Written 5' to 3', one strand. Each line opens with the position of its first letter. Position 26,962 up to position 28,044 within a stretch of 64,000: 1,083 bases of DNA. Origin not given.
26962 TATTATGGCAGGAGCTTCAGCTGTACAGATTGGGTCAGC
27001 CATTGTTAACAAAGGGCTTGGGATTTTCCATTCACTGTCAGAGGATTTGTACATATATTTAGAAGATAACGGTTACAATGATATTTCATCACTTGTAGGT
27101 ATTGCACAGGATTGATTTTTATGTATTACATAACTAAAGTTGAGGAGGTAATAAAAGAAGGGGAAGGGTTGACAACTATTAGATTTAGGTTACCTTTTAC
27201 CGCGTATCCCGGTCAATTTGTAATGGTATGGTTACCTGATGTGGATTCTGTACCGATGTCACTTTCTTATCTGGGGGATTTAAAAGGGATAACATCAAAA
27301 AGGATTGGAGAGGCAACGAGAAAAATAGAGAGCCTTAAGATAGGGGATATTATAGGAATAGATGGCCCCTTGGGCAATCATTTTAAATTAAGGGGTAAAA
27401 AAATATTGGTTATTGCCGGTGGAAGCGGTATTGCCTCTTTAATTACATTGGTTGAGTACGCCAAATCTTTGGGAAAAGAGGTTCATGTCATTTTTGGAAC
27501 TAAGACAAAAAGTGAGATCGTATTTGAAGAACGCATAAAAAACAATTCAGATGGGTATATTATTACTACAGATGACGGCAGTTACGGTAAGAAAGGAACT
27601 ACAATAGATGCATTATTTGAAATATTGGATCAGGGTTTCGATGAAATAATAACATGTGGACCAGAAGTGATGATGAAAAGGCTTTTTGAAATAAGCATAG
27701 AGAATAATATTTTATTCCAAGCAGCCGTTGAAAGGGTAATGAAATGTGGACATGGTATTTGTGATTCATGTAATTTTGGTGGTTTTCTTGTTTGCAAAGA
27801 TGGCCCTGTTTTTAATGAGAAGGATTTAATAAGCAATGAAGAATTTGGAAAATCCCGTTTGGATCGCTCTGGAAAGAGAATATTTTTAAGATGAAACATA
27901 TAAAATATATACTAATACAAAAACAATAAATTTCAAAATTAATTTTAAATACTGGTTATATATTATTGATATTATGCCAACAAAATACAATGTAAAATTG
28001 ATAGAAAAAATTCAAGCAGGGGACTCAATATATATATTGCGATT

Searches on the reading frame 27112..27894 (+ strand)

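Call 59: search_protein_families(library=pfam, proteins=[window:27112-27894:+], max_evalue=0.01)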
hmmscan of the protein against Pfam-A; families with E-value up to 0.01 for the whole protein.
window:27112-27894:+ (260 aa): 2 families
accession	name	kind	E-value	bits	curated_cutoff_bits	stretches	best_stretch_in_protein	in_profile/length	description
PF10418.14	DHODB_Fe-S_bind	-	1e-07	32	23.9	1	207-239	1-40/41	Iron-sulfur cluster binding domain of dihydroorotate dehydrogenase B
PF00175.26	NAD_binding_1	-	1.8e-05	25.8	22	1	101-189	2-105/109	Oxidoreductase NAD-binding domain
